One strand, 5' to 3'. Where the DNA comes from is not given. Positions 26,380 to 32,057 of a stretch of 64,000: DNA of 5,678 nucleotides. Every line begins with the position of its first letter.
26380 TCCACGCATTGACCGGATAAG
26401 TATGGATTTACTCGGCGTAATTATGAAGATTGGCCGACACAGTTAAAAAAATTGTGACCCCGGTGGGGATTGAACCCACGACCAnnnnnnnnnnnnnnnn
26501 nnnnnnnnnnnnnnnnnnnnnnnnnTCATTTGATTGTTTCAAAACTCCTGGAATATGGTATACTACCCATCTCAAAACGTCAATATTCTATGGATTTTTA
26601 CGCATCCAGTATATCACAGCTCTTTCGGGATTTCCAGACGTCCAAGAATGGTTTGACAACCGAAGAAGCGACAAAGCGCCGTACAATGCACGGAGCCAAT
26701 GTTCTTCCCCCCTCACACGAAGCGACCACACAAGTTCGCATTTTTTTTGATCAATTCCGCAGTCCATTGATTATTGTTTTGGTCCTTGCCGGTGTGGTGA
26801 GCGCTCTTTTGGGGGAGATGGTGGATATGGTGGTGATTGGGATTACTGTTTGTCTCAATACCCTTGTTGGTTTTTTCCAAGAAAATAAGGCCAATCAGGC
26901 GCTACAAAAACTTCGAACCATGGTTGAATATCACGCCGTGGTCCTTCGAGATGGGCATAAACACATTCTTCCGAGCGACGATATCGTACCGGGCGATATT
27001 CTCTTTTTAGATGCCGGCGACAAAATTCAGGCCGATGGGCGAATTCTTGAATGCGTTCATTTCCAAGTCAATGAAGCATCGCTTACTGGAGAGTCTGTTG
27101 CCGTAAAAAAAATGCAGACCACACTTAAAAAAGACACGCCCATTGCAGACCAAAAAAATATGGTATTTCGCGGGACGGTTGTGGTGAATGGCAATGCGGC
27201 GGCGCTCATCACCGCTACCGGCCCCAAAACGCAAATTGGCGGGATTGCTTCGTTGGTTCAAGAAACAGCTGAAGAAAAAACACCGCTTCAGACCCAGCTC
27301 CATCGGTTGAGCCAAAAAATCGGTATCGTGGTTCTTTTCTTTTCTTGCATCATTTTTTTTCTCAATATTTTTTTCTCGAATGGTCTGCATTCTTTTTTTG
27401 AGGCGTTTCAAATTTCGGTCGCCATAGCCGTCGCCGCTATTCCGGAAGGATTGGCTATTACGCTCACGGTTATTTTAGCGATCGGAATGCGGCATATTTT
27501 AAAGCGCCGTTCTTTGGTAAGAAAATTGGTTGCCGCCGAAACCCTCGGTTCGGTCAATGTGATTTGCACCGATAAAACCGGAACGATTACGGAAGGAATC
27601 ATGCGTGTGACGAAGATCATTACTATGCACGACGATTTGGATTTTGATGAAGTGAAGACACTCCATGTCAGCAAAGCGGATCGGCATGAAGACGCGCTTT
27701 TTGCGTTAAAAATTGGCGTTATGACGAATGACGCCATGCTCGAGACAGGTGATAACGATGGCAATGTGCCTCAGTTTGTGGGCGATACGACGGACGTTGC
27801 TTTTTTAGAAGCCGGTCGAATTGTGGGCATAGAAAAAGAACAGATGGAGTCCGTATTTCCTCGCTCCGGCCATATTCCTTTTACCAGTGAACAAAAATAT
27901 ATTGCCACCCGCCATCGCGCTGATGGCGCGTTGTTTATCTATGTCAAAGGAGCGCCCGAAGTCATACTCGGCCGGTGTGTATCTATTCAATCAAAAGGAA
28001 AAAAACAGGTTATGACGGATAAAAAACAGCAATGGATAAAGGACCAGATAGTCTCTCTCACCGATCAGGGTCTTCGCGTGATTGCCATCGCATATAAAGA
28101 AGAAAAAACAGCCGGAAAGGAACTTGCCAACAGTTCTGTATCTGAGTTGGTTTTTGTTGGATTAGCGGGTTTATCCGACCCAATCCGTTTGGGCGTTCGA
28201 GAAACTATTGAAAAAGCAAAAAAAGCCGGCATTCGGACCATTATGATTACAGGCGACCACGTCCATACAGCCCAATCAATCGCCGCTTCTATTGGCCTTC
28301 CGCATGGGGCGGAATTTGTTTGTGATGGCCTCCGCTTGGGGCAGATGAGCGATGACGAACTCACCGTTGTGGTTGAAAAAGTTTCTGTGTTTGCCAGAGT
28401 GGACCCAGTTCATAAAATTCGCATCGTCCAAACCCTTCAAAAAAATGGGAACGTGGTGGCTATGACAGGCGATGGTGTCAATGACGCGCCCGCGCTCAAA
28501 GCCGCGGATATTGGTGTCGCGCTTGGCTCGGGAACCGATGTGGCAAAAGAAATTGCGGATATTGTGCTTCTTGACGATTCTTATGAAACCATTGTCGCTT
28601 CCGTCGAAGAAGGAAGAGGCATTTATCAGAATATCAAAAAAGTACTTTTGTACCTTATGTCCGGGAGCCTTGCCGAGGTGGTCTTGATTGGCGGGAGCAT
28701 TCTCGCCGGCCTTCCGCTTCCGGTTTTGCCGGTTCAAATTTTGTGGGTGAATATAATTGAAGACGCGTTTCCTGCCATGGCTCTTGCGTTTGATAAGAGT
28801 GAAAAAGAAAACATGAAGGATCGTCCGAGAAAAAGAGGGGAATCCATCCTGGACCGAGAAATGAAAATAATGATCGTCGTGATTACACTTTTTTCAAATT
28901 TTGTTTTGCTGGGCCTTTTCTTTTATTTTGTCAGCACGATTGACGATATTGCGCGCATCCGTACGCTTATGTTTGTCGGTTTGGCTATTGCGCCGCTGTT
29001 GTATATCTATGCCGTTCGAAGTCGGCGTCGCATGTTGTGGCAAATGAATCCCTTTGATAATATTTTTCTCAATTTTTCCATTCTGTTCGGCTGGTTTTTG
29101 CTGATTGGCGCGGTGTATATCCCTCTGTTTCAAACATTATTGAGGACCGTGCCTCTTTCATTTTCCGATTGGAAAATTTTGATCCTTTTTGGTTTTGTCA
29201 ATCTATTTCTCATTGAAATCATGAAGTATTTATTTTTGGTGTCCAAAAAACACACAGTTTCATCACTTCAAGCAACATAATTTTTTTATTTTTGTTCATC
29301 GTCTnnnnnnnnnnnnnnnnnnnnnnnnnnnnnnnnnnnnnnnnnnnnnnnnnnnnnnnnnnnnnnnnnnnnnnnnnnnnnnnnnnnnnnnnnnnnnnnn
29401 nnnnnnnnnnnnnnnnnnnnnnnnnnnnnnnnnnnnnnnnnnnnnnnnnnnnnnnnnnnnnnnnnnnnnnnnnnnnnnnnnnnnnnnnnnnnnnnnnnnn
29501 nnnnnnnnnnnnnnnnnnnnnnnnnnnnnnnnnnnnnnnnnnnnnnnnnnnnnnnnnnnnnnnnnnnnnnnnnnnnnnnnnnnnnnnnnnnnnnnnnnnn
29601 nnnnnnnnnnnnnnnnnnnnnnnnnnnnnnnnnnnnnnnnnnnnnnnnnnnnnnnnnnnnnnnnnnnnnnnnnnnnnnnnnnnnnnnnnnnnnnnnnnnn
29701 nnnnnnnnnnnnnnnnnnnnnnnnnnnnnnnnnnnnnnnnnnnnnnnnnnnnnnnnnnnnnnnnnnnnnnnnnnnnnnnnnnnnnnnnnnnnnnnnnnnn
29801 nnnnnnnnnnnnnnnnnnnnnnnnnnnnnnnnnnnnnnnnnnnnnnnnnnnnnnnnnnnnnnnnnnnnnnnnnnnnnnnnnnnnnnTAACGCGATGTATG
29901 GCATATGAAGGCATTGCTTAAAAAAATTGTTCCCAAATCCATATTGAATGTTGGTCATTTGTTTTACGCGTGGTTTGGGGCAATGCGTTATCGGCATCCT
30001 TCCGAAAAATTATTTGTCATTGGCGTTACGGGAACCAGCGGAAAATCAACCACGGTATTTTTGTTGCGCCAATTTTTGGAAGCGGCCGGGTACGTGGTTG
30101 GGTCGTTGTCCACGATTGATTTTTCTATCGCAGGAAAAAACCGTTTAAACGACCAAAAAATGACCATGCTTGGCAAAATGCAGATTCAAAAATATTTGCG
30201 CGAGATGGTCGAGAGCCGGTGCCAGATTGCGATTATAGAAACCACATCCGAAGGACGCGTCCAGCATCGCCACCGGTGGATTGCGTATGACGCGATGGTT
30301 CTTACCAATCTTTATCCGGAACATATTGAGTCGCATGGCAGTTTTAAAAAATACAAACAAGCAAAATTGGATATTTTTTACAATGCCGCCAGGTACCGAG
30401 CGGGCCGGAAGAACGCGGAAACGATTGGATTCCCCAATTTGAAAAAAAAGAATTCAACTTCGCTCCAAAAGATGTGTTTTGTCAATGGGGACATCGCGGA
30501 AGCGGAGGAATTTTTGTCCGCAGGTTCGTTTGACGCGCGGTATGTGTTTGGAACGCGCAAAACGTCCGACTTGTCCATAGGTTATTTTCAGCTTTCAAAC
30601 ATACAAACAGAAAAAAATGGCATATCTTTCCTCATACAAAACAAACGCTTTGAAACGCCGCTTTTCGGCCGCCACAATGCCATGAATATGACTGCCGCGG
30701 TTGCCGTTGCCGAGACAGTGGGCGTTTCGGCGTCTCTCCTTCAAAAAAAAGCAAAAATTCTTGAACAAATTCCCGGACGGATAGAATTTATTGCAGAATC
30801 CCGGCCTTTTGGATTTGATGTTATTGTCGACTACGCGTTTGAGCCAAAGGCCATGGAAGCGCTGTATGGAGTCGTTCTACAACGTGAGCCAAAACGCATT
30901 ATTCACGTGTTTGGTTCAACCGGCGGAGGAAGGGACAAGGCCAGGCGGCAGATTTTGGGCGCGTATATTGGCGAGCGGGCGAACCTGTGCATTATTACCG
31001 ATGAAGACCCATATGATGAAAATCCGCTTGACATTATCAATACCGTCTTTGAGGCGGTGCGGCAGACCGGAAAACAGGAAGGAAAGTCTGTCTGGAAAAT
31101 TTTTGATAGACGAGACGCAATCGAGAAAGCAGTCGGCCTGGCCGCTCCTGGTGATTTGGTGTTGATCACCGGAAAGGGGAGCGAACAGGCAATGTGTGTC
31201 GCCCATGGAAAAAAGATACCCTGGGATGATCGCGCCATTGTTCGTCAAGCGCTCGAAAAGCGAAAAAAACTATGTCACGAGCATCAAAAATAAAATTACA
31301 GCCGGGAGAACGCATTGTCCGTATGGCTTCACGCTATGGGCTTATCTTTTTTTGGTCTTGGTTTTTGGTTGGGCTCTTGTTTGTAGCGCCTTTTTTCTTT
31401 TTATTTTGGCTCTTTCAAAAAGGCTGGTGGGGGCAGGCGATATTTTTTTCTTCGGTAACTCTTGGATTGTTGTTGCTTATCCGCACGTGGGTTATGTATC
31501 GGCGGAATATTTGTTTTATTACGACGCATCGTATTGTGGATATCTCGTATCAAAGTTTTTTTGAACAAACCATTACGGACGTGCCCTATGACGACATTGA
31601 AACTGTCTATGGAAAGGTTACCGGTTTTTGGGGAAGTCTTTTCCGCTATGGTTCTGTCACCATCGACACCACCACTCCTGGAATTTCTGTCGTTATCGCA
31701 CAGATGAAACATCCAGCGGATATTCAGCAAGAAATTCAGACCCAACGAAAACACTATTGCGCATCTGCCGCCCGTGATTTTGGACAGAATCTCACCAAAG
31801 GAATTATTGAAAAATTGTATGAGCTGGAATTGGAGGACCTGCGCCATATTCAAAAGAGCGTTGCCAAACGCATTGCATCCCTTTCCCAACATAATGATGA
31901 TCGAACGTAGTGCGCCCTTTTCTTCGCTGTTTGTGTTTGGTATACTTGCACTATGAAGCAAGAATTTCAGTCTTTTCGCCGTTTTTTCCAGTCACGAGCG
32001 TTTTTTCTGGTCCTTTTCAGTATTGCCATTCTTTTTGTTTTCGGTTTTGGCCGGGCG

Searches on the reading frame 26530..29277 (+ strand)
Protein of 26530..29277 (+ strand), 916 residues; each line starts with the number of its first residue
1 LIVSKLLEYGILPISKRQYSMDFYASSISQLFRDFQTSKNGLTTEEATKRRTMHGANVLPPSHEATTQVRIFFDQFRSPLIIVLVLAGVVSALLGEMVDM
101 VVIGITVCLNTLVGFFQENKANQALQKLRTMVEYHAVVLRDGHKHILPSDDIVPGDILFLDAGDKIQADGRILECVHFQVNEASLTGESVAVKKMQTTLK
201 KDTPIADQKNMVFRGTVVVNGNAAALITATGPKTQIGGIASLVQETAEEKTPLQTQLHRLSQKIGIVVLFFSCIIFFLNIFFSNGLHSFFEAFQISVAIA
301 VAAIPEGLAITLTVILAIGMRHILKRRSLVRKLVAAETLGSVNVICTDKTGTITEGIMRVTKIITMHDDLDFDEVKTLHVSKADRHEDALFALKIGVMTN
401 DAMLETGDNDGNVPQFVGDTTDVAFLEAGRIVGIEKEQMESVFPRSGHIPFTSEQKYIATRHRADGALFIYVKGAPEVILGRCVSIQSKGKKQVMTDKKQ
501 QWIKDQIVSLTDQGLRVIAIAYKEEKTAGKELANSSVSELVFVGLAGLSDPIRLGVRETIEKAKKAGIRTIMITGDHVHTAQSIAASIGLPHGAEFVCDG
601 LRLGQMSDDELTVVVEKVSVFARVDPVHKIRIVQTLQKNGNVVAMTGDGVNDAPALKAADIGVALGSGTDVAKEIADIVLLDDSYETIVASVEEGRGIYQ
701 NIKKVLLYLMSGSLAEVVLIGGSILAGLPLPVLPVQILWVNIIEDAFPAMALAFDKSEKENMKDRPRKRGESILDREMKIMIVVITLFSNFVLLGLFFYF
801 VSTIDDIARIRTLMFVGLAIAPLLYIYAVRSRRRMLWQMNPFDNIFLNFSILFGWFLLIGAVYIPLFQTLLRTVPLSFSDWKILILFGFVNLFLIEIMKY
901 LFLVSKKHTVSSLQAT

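Call 11: search_protein_families(library=pfam, proteins=[window:26530-29277:+], max_evalue=0.001)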
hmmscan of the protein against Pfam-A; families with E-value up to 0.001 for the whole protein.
window:26530-29277:+ (916 aa): 7 families
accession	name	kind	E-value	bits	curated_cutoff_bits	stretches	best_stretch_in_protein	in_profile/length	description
PF00122.25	E1-E2_ATPase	-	4e-51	173.6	28.1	1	133-325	4-180/181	E1-E2 ATPase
PF00689.26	Cation_ATPase_C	-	9.5e-41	139.9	27.3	1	729-901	1-175/175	Cation transporting ATPase, C-terminus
PF00702.32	Hydrolase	-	5.4e-20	73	26.4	1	343-660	2-191/191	haloacid dehalogenase-like hydrolase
PF13246.12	Cation_ATPase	-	2.1e-16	60.1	21.7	1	398-485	2-90/91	Cation transport ATPase (P-type)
PF00690.31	Cation_ATPase_N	-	2.1e-15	56.6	20.4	1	24-91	2-69/69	Cation transporter/ATPase, N-terminus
PF08282.18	Hydrolase_3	-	4.4e-08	33.6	20.9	1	632-682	195-245/255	haloacid dehalogenase-like hydrolase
PF12710.13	HAD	-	0.00061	20.7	27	0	551-657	88-189/189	haloacid dehalogenase-like hydrolase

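Call 55: search_protein_families(library=ncbifam, proteins=[window:26530-29277:+], max_evalue=1e-10)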
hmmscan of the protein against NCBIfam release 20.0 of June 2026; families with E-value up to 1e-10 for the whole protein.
window:26530-29277:+ (916 aa): 19 families
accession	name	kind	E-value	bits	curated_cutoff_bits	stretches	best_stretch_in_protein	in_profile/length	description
TIGR01522.1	ATPase-IIA2_Ca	equivalog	5.1e-192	639.9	798.3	1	24-901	5-849/854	calcium-transporting P-type ATPase, PMR1-type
TIGR01116.1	ATPase-IIA1_Ca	equivalog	2.2e-171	571.8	703.4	1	74-900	3-796/799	calcium-translocating P-type ATPase, SERCA-type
TIGR01517.1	ATPase-IIB_Ca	equivalog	4e-132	442.2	507.05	1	30-899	43-877/882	calcium-translocating P-type ATPase, PMCA-type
TIGR01106.1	ATPase-IIC_X-K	subfamily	1.2e-127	427.3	946.1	1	16-802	10-846/997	Na,H/K antiporter P-type ATPase subunit alpha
TIGR01647.1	ATPase-IIIA_H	equivalog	2.4e-127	426.2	615.5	2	41-387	1-330/755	plasma-membrane proton-efflux P-type ATPase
TIGR01524.1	ATPase-IIIB_Mg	equivalog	2.2e-124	416.3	610.75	2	25-364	17-358/867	magnesium-translocating P-type ATPase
TIGR01523.1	ATPase-IID_K-Na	equivalog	5.7e-117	391.6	645.05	3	410-840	450-914/997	potassium/sodium efflux P-type ATPase, fungal-type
NF011702.0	PRK15122.1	subfamily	2.4e-96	323.6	975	2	440-903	440-900/907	magnesium-translocating P-type ATPase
TIGR01494.1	ATPase_P-type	subfamily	8.7e-89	298.1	62.3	3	103-378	2-249/478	HAD-IC family P-type ATPase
TIGR01525.1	ATPase-IB_hvy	subfamily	4.2e-75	253.7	346.25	2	84-590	5-426/560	heavy metal translocating P-type ATPase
TIGR01657.1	P-ATPase-V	hypoth_equivalog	1.9e-64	217.8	618.25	2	29-590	127-697/1055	ATP13A2 family polyamine export P-type ATPase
TIGR01511.1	ATPase-IB1_Cu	subfamily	3.8e-53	181.2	397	2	111-369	57-288/542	copper-translocating P-type ATPase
TIGR01512.1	ATPase-IB2_Cd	subfamily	1.5e-52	178.9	313.5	2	83-365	4-257/494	cadmium family heavy metal-translocating P-type ATPase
NF008262.1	PRK11033.1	equivalog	1.9e-47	162.2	1005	2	87-368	185-451/731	zinc/cadmium/mercury/lead-transporting ATPase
TIGR01497.1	kdpB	equivalog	4.6e-42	144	527.9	2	621-696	489-564/675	potassium-transporting ATPase subunit KdpB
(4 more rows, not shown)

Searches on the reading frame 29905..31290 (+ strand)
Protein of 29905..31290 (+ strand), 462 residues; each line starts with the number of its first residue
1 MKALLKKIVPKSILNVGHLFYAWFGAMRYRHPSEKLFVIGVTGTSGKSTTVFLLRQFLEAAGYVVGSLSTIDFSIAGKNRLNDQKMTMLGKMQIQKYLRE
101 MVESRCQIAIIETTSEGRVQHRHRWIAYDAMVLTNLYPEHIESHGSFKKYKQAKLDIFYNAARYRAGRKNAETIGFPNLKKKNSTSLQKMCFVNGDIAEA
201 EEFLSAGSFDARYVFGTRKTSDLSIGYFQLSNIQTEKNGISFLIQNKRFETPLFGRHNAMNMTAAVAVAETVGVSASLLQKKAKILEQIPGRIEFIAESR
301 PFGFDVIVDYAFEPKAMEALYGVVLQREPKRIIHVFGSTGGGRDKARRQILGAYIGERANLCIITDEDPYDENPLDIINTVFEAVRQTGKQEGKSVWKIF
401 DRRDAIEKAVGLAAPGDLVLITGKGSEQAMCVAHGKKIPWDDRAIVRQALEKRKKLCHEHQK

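Call 11: search_protein_families(library=pfam, proteins=[window:29905-31290:+], max_evalue=0.001)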
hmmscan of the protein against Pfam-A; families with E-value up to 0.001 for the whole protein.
window:29905-31290:+ (462 aa): 2 families
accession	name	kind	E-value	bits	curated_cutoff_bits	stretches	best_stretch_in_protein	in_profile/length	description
PF08245.18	Mur_ligase_M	-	7.5e-31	108.1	24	1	41-269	1-200/200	Mur ligase middle domain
PF02875.26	Mur_ligase_C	-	4e-19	70.2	28.4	1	291-425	1-127/127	Mur ligase, glutamate ligase domain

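Call 55: search_protein_families(library=ncbifam, proteins=[window:29905-31290:+], max_evalue=1e-10)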
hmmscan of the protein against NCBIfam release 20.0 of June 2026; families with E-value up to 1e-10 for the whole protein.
window:29905-31290:+ (462 aa): 19 families
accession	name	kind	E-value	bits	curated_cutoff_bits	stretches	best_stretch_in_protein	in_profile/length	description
TIGR01085.1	murE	subfamily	7e-90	302.2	257.3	1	26-450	75-471/472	UDP-N-acetylmuramyl-tripeptide synthetase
NF001126.0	PRK00139.1-4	equivalog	3.3e-83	279.9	373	1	25-453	93-485/486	UDP-N-acetylmuramoyl-L-alanyl-D-glutamate--2,6-diaminopimelate ligase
NF001124.0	PRK00139.1-2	equivalog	4.9e-78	263.1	476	1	26-455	101-497/500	UDP-N-acetylmuramoyl-L-alanyl-D-glutamate--2,6-diaminopimelate ligase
NF008896.0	PRK11929.1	equivalog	7.8e-69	232.5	1023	1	28-454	104-502/965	bifunctional UDP-N-acetylmuramoyl-L-alanyl-D-glutamate--2,6-diaminopimelate ligase MurE/UDP-N-acetylmuramoyl-tripeptide--D-alanyl-D-alanine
NF001123.0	PRK00139.1-1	equivalog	4.4e-58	197.1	586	1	26-452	97-491/493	UDP-N-acetylmuramoyl-L-alanyl-D-glutamate--2,6-diaminopimelate ligase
NF001130.0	PRK00139.2-4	equivalog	7.8e-45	153.5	715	1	23-451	96-512/516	UDP-N-acetylmuramoyl-L-alanyl-D-glutamate--2,6-diaminopimelate ligase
NF010628.0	PRK14022.1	equivalog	1.7e-44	152.3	536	1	28-433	103-464/483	UDP-N-acetylmuramoyl-L-alanyl-D-glutamate--L-lysine ligase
NF001129.0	PRK00139.2-3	equivalog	9.6e-34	116.7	762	1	26-449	108-514/517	UDP-N-acetylmuramoyl-L-alanyl-D-glutamate--2,6-diaminopimelate ligase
NF001127.0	PRK00139.2-1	equivalog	3.6e-29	101.9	997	1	22-443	95-503/520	UDP-N-acetylmuramoyl-L-alanyl-D-glutamate--2,6-diaminopimelate ligase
TIGR02068.2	cya_phycin_syn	equivalog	7.1e-23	80.5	850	1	256-429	682-854/862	cyanophycin synthetase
NF001131.0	PRK00139.2-5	equivalog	5.9e-22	78.1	1000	1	247-440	289-472/483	UDP-N-acetylmuramoyl-L-alanyl-D-glutamate--2,6-diaminopimelate ligase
NF053645.1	pMurC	equivalog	9.6e-20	70.7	560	1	38-335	104-395/492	pseudomurein biosynthesis peptide ligase pMurC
NF010623.0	PRK14016.1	subfamily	1.4e-18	66.5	877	1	256-430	684-857/871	cyanophycin synthetase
NF053646.1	pMurD1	equivalog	4.9e-18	65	610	1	38-425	111-442/465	pseudomurein biosynthesis peptide ligase pMurD1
TIGR01143.1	murF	subfamily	2.8e-16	59.5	288.6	1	35-339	73-334/418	UDP-N-acetylmuramoyl-tripeptide--D-alanyl-D-alanine ligase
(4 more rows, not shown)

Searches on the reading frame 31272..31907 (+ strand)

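Call 11: search_protein_families(library=pfam, proteins=[window:31272-31907:+], max_evalue=0.001)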
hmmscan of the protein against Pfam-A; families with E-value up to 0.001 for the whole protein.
window:31272-31907:+ (212 aa): 2 families
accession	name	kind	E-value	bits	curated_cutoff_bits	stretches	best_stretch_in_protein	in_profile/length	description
PF14470.12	bPH_3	-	0.00024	22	23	1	77-115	21-59/95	Bacterial PH domain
PF03703.20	bPH_2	-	0.00049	20.7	22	0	83-154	8-77/78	Bacterial PH domain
